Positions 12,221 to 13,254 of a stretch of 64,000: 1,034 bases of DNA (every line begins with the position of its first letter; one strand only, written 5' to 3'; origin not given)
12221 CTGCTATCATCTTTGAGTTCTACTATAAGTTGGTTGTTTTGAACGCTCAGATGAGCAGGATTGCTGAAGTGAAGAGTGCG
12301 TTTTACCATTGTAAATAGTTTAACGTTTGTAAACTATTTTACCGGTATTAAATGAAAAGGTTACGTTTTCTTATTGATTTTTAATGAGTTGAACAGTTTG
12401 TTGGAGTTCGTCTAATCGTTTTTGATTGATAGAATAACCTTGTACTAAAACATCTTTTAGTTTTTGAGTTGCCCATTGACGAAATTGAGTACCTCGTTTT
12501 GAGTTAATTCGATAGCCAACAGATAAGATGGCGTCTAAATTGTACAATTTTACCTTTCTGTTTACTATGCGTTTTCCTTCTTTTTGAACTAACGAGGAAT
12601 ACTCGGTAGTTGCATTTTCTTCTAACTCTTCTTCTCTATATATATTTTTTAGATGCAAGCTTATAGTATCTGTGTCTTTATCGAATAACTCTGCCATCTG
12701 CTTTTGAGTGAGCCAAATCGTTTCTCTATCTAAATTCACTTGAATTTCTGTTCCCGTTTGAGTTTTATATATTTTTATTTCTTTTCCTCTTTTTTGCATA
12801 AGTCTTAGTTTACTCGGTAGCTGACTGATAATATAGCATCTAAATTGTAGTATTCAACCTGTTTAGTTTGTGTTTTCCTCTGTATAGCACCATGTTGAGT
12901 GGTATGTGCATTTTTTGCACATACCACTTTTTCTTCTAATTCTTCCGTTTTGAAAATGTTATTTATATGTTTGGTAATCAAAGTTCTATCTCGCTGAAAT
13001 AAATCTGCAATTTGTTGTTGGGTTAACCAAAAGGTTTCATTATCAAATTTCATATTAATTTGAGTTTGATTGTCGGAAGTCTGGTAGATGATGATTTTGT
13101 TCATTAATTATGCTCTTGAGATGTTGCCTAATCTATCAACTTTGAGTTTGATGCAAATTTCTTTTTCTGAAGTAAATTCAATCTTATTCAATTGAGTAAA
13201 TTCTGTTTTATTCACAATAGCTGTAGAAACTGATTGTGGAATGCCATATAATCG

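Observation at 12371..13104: Tandem minimal RhuM-family genes embedded between cas9 and cas1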

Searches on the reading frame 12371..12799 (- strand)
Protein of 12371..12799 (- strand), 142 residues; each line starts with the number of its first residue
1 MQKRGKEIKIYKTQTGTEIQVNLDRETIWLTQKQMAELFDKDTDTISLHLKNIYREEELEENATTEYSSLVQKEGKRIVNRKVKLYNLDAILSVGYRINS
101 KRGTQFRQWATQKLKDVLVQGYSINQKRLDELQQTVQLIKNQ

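Call 4: search_protein_families(library=ncbifam, proteins=[window:12371-12799:-], max_evalue=1)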
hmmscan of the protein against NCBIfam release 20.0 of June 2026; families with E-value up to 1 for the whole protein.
window:12371-12799:- (142 aa): 0 families

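Call 6: search_protein_families(library=pfam, proteins=[window:12371-12799:-], max_evalue=1)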
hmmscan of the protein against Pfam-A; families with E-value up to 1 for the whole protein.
window:12371-12799:- (142 aa): 4 families
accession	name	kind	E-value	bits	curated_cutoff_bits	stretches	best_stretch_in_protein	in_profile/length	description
PF13310.11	Virulence_RhuM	-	2e-24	86.7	33.7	1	64-133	2-71/252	Virulence protein RhuM family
PF23875.1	DUF7229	-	0.00087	19.8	27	1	95-140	41-88/90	Domain of unknown function (DUF7229)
PF02814.20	UreE_N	-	0.046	13.7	26.9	1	3-27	22-46/62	UreE urease accessory protein, N-terminal domain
PF23819.1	DUF7189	-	0.24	12.1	27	1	6-40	28-62/68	Family of unknown function (DUF7189)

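Call 7: search_protein_families(library=padloc, proteins=[window:12371-12799:-], max_evalue=1)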
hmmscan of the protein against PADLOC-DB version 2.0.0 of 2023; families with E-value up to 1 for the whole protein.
window:12371-12799:- (142 aa): 39 families (the best 25 are shown)
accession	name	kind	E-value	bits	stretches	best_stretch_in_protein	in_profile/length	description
PDLC04854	PDC-S05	-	7.6e-62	206.7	1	1-141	1-144/212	-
PDLC04965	PDC-S23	-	7.8e-58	194.4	1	5-141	4-145/327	-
PDLC04964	PDC-S23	-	7.8e-58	194.2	1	6-141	4-144/331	-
PDLC04872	PDC-S05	-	2e-57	191.2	1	2-137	2-137/152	-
PDLC04963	PDC-S23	-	1e-52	177.6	1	7-141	3-133/312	-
PDLC04876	PDC-S05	-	1.7e-51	172.4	1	4-135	6-138/174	-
PDLC04852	PDC-S05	-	2.8e-50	169.2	1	3-134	8-140/346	-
PDLC04879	PDC-S05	-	8.6e-50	167.8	1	5-137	4-134/285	-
PDLC04851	PDC-S05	-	8.8e-50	167.7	1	4-133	8-138/342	-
PDLC04853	PDC-S05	-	1.7e-49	166.8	1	1-133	1-134/336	-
PDLC04858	PDC-S05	-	8.2e-49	162.9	1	1-137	1-134/138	-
PDLC04870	PDC-S05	-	3.6e-46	155.3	1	4-133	7-134/214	-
PDLC04848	PDC-S05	-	1.4e-45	154.1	1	6-140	3-142/291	-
PDLC04868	PDC-S05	-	1.1e-43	147.6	1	1-134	1-135/335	-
PDLC04843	PDC-S05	-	2.6e-41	139.9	1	1-132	1-130/330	-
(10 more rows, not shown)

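Call 8: search_protein_families(library=phrogs, proteins=[window:12371-12799:-], max_evalue=1)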
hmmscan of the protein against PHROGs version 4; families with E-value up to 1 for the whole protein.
window:12371-12799:- (142 aa): 5 families
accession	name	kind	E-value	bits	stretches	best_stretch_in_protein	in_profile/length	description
phrog_23341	-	unknown function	0.0021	18.5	1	29-118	17-97/252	-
phrog_7347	-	unknown function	0.013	16.9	1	89-128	12-51/78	-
phrog_14421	-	unknown function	0.076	13.9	1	19-91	87-162/184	-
phrog_15423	-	unknown function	0.17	13.2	1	16-66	20-67/87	-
phrog_19112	-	unknown function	0.18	13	1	71-127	14-71/82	-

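Call 33: search_protein_representatives(protein=window:12371-12799:-)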
Query: 142 residues. Proteins with E-value up to 0.001 (for the whole library): 24403; up to 1e-10: 10017; up to 1e-30: 591. The best 150 are listed.
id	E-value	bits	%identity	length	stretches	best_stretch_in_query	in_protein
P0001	2.5e-55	202.1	66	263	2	17-140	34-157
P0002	1.4e-54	199.7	46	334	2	10-129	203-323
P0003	3.8e-52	191.8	45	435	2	5-129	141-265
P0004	1.2e-49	183.8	64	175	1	4-141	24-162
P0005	2.2e-48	179.6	65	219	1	6-141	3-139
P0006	2.0e-47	176.6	65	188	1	5-141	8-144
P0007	2.2e-47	176.4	61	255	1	7-141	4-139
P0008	2.3e-46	173.1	63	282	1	6-134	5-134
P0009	2.4e-46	173.1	63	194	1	6-136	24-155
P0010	3.8e-46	172.4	62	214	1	4-139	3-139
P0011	8.1e-46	171.4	49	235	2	9-131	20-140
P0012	8.9e-46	171.2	61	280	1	6-139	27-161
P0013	1.2e-45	170.8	64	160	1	6-137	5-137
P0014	1.7e-45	170.3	59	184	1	2-131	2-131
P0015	2.7e-45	169.7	60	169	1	6-141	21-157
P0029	6.5e-42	158.7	42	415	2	18-131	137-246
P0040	8.8e-41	155.1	40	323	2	17-132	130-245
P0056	1.4e-39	151.2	39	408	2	16-140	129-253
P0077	1.7e-38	147.7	38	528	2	5-123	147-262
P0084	5.8e-38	146.0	43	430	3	7-111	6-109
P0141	3.8e-36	140.1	38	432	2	8-130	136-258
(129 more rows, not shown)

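Call 35: find_homologous_proteins(query=window:12371-12799:-, max_evalue=1e-20)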
Query window:12371-12799:- (142 aa): 5461 proteins with E <= 1e-20 among 6468 candidates; the best 120 are listed.
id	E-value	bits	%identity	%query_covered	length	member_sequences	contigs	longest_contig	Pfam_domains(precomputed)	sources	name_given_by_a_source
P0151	5.9e-83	293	100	100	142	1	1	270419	PF13310.12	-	-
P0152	2.3e-62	226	80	92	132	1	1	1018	PF13310.12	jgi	jgi:hypothetical protein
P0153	5.8e-61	222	75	94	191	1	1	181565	PF13310.12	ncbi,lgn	-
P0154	2.6e-55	204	70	94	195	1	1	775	PF13310.12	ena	-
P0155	5.4e-55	203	67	99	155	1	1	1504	PF13310.12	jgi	-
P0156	6.2e-55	202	67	99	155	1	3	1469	PF13310.12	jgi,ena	-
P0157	7.6e-55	202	72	95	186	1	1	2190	PF13310.12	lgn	-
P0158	8.6e-55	202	67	99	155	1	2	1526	PF13310.12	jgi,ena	-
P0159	1.0e-54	202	69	94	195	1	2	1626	PF13310.12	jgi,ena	jgi:hypothetical protein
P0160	2.5e-54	200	67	99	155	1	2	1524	PF13310.12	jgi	-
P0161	3.0e-54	200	70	94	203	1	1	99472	PF13310.12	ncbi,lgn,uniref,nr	ncbi:virulence RhuM family protein [Membranihabitans maritimus]|uniref:virulence RhuM family protein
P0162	4.5e-54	200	70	92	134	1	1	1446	PF13310.12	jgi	jgi:hypothetical protein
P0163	5.1e-54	200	69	94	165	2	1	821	PF13310.12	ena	-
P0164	5.6e-54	199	71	95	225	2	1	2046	PF13310.12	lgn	-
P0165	1.1e-53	198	68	94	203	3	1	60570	PF13310.12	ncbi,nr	ncbi:MAG TPA: RhuM family protein, partial [Bacteroidaceae bacterium]|nr:RhuM family protein [Bacter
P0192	3.3e-50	187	66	92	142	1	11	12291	PF13310.12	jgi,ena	-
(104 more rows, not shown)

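Call 40: search_protein_families(library=pfam, proteins=[P0002, P0003, P0029, P0056, P0077, P0141, P0040, P0084], max_evalue=0.001)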
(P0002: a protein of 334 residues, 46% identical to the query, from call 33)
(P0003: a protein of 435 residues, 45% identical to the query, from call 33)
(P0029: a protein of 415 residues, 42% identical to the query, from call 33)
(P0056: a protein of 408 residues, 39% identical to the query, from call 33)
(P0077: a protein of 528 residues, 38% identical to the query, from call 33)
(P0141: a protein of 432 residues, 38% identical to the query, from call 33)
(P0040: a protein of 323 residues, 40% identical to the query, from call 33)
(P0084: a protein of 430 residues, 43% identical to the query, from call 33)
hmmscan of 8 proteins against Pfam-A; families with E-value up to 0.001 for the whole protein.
P0002 (334 aa): 3 families
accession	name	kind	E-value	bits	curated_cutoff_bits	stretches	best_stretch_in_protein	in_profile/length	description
PF13310.11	Virulence_RhuM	-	2e-96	322.6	33.7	2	69-210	1-146/252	Virulence protein RhuM family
PF23819.1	DUF7189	-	2.5e-06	28.1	27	0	12-51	29-67/68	Family of unknown function (DUF7189)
PF02498.22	Bro-N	-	0.00063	20.7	25.6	0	30-117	8-94/96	BRO family, N-terminal domain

P0003 (435 aa): 1 family
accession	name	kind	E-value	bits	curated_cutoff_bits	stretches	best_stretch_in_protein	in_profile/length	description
PF13310.11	Virulence_RhuM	-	3.9e-34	118.5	33.7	2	199-287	1-89/252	Virulence protein RhuM family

P0029 (415 aa): 2 families
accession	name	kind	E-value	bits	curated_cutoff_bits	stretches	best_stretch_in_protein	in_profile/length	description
PF13310.11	Virulence_RhuM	-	1e-26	94.2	33.7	2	184-248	4-71/252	Virulence protein RhuM family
PF13117.11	Cag12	-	1.8e-05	25.6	22.7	0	112-162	7-63/96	Cag pathogenicity island protein Cag12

P0056 (408 aa): 1 family
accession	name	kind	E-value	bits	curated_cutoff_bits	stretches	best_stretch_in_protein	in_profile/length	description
PF13310.11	Virulence_RhuM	-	2.6e-27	96.2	33.7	1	177-246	2-73/252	Virulence protein RhuM family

P0077 (528 aa): 1 family
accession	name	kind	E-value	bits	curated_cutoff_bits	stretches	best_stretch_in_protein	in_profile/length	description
PF13310.11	Virulence_RhuM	-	3.7e-27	95.7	33.7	2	205-259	1-58/252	Virulence protein RhuM family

P0141 (432 aa): 1 family
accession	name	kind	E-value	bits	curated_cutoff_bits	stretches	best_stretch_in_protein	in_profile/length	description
PF13310.11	Virulence_RhuM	-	3e-30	105.8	33.7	2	191-292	1-100/252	Virulence protein RhuM family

P0040 (323 aa): 1 family
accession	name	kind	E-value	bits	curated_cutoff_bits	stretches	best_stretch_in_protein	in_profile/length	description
PF13310.11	Virulence_RhuM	-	4.5e-30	105.2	33.7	2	177-242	2-67/252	Virulence protein RhuM family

P0084 (430 aa): 1 family
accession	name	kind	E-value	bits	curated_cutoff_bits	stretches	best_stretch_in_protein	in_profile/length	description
PF13310.11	Virulence_RhuM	-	3.5e-29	102.3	33.7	2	204-266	2-67/252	Virulence protein RhuM family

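Call 47: predict_structure(alignment_id=A2)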
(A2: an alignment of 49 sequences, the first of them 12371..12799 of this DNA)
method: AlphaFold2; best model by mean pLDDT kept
length: 142 residues; sequences in the alignment: 49
mean_pLDDT: 74.4   pTM: 0.58
mean pLDDT of the five models: 74.4, 74.2, 72.2, 71.9, 68.2
residues with pLDDT >= 90: 38; 70-90: 46; 50-70: 44; < 50: 14
segments of 3 or more residues with pLDDT < 50: 1-7, 22-24
pLDDT, mean of each block of 10 residues (from residue 1): 44 54 62 91 95 94 85 73 88 89 82 71 56 61 54
secondary structure, 60 per line:
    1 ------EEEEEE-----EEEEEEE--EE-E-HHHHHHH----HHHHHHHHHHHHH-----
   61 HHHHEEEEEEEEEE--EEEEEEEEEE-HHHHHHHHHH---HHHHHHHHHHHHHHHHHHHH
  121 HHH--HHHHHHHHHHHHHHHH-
elements in order: E7-12 E18-24 H32-38 H43-55 H61-64 E65-74 E77-86 H88-97 H101-123 H126-141

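Call 49: search_solved_structures(query=A2, max_evalue=1)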
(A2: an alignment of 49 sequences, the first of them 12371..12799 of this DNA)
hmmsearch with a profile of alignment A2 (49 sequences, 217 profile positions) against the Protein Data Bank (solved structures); distinct sequences matched with E-value up to 1: 0.

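Call 50: fold_search(model_id=the predicted structure, library=pdb)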
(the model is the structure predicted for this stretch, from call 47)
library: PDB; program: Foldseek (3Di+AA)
matches with E <= 10: 679; with E <= 0.001: 0
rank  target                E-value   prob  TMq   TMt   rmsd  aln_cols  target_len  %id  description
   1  7nvs_W                8.2e-02  0.66  0.26  0.21  11.6        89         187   12  RNA polymerase II core pre-initiation complex with closed promoter DNA in proximal position (released 2021-05-05)
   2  7onl_A                8.2e-02  0.14  0.17  0.12  13.1       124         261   18  Mechanosensitive channel MscS solubilized with DDM in closed conformation (released 2021-09-01)
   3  9h2s_A                1.1e-01  0.14  0.17  0.10  13.2       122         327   17  a YnaI-MscS chimera in a closed conformation purified in DDM with additional lipids showing ligand-filled pore and poc (released 2025-09-24)
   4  5aji_B                1.1e-01  0.14  0.17  0.12  13.2       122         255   17  MscS D67R1 high resolution (released 2015-07-08)
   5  5aji_D                1.1e-01  0.14  0.17  0.12  13.2       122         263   17  MscS D67R1 high resolution (released 2015-07-08)
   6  5aji_G                1.2e-01  0.13  0.17  0.12  13.2       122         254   17  MscS D67R1 high resolution (released 2015-07-08)
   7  5aji_F                1.2e-01  0.13  0.17  0.12  13.2       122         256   17  MscS D67R1 high resolution (released 2015-07-08)
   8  5aji_E                1.2e-01  0.13  0.17  0.12  13.2       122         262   17  MscS D67R1 high resolution (released 2015-07-08)
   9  5aji_A                1.2e-01  0.13  0.17  0.12  13.2       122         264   17  MscS D67R1 high resolution (released 2015-07-08)
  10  9p0n_A                1.4e-01  0.12  0.16  0.10  16.5       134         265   16  MscS in Glyco-DIBMA Native Nanodiscs (C7 symmetry) (released 2026-01-28)
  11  6ro4_G                1.7e-01  0.44  0.27  0.29  12.8       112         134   15  Structure of the core TFIIH-XPA-DNA complex (released 2019-07-03)
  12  9pd3_K                1.7e-01  0.38  0.25  0.19  12.7       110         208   14  NER dual incision complex - DuIS (released 2026-02-18)
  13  9h2v_A                1.8e-01  0.18  0.19  0.11  12.1       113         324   17  a YnaI-MscS chimera in an open conformation purified in DDM showing ligand-filled pockets (released 2025-09-24)
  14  7onj_A                1.8e-01  0.12  0.18  0.12  13.0       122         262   17  Mechanosensitive channel MscS solubilized with LMNG in open conformation (released 2021-09-01)
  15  6rld_A                1.8e-01  0.12  0.18  0.13  12.5       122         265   16  STRUCTURE OF THE MECHANOSENSITIVE CHANNEL MSCS EMBEDDED IN THE MEMBRANE BILAYER (released 2019-07-24)
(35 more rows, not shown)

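Call 57: find_encoding_contigs(protein=P0153, flank=6000, max_places=3)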
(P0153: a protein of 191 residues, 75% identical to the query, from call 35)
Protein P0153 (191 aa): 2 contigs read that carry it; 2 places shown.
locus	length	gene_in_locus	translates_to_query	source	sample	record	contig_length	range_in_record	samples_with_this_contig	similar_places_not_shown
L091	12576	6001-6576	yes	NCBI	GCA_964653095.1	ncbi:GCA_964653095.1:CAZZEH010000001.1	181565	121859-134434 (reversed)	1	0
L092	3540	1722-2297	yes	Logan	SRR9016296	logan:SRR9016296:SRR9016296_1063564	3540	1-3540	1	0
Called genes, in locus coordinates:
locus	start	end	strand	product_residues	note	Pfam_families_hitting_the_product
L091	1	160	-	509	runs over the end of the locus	PF00749:tRNA-synt_1c, PF19269:Anticodon_2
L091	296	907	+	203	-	PF01522:Polysacc_deac_1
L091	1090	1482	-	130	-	PF12680:SnoaL_2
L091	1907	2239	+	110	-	-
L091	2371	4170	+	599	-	-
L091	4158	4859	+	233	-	-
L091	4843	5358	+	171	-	-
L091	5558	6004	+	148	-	PF13310:Virulence_RhuM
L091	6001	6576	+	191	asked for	PF13310:Virulence_RhuM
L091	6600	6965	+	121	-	PF02661:Fic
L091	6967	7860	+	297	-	PF01867:Cas_Cas1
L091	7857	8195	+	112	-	PF09827:CRISPR_Cas2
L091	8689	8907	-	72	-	-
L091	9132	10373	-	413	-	PF00724:Oxidored_FMN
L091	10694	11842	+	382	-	PF13439:Glyco_transf_4, PF13477:Glyco_trans_4_2, PF13579:Glyco_trans_4_4, PF20706:GT4-conflict, PF00534:Glycos_transf_1, PF13692:Glyco_trans_1_4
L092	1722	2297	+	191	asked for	PF13310:Virulence_RhuM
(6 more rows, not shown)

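Call 58: find_encoding_contigs(protein=P0192, flank=6000, max_places=6)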
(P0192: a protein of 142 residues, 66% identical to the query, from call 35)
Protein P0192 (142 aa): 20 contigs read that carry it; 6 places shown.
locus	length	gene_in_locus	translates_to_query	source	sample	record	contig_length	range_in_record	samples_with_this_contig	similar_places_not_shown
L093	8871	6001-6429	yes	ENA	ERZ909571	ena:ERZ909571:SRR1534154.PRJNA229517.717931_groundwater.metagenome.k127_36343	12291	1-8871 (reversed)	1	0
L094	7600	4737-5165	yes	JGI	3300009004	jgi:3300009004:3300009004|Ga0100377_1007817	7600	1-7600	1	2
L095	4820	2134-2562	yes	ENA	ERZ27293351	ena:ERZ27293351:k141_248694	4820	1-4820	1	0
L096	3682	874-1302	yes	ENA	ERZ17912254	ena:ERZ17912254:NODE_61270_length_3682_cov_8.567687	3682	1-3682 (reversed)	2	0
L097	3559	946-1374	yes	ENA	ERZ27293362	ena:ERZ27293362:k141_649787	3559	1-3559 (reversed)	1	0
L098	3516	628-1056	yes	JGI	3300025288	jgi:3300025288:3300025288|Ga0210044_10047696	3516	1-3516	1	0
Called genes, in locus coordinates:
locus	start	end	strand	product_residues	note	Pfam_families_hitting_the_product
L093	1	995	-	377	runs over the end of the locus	PF01637:ATPase_2, PF13173:AAA_14 (faint), PF07693:KAP_NTPase (weak)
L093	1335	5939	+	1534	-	PF13395:HNH_4, PF18541:RuvC_III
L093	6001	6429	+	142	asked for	PF13310:Virulence_RhuM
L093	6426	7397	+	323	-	PF13310:Virulence_RhuM, PF02661:Fic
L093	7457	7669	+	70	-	-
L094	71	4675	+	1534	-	PF13395:HNH_4, PF18541:RuvC_III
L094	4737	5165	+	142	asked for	PF13310:Virulence_RhuM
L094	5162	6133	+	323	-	PF13310:Virulence_RhuM, PF02661:Fic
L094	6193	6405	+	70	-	-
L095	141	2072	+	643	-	PF18541:RuvC_III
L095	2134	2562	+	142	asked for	PF13310:Virulence_RhuM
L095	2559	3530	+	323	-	PF13310:Virulence_RhuM, PF02661:Fic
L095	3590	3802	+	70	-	-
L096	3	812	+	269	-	?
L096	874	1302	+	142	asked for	PF13310:Virulence_RhuM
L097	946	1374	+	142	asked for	PF13310:Virulence_RhuM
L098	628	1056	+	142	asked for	PF13310:Virulence_RhuM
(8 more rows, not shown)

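Call 65: find_encoding_contigs(protein=P0152, flank=3000, max_places=3)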
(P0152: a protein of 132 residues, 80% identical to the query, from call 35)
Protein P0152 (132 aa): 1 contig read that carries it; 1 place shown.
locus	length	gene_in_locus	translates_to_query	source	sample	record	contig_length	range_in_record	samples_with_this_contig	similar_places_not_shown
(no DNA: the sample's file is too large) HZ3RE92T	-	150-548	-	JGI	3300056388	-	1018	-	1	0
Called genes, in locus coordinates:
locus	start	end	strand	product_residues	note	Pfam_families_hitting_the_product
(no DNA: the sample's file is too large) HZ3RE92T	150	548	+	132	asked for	PF13310:Virulence_RhuM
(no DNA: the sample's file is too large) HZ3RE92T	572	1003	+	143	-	PF13310:Virulence_RhuM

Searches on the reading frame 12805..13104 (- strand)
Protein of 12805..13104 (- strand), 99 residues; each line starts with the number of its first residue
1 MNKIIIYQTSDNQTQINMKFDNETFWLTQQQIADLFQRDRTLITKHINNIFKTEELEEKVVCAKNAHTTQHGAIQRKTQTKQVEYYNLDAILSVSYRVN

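Call 4: search_protein_families(library=ncbifam, proteins=[window:12805-13104:-], max_evalue=1)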
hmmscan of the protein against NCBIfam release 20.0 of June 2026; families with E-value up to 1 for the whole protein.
window:12805-13104:- (99 aa): 0 families

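Call 6: search_protein_families(library=pfam, proteins=[window:12805-13104:-], max_evalue=1)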
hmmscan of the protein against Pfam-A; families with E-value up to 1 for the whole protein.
window:12805-13104:- (99 aa): 1 family
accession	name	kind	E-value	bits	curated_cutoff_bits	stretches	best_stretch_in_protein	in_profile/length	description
PF13310.11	Virulence_RhuM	-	1.9e-05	24.5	33.7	1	61-99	2-37/252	Virulence protein RhuM family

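Call 7: search_protein_families(library=padloc, proteins=[window:12805-13104:-], max_evalue=1)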
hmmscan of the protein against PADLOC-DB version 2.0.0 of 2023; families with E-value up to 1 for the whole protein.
window:12805-13104:- (99 aa): 40 families (the best 25 are shown)
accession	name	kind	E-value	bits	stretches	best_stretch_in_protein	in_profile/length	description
PDLC04858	PDC-S05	-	4.9e-37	124.8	1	2-99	5-96/138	-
PDLC04965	PDC-S23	-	8.6e-36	122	1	2-99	5-99/327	-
PDLC04854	PDC-S05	-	3e-35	119.8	1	2-99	4-98/212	-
PDLC04872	PDC-S05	-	1.8e-33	113.5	1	2-99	5-99/152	-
PDLC04964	PDC-S23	-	3.1e-33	113.4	1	2-99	4-98/331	-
PDLC04853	PDC-S05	-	1.4e-32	111.2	1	2-99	6-100/336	-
PDLC04843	PDC-S05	-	5.7e-32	109.2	1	2-99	6-97/330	-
PDLC04879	PDC-S05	-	1.3e-31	108.1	1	2-99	5-97/285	-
PDLC04870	PDC-S05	-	3.4e-31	106.3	1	2-99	9-100/214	-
PDLC04884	PDC-S05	-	6.9e-31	104.1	1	2-82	3-83/85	-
PDLC04876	PDC-S05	-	4.7e-30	102.6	1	2-99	8-102/174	-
PDLC04883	PDC-S05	-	1.3e-29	100.2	1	2-88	4-84/87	-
PDLC04963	PDC-S23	-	2.3e-29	100.9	1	1-99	1-91/312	-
PDLC04874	PDC-S05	-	2.7e-29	99.9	1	3-99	7-95/165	-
PDLC04851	PDC-S05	-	4.9e-29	99.5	1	2-99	10-104/342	-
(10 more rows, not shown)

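Call 8: search_protein_families(library=phrogs, proteins=[window:12805-13104:-], max_evalue=1)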
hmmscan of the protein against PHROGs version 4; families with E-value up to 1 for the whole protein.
window:12805-13104:- (99 aa): 3 families
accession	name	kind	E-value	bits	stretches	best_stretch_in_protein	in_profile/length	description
phrog_20874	-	unknown function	0.048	14.7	1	46-89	11-53/56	-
phrog_32048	-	unknown function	0.056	14.7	1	1-67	40-104/119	-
phrog_27460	-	unknown function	0.065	14.1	1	13-46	62-95/167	-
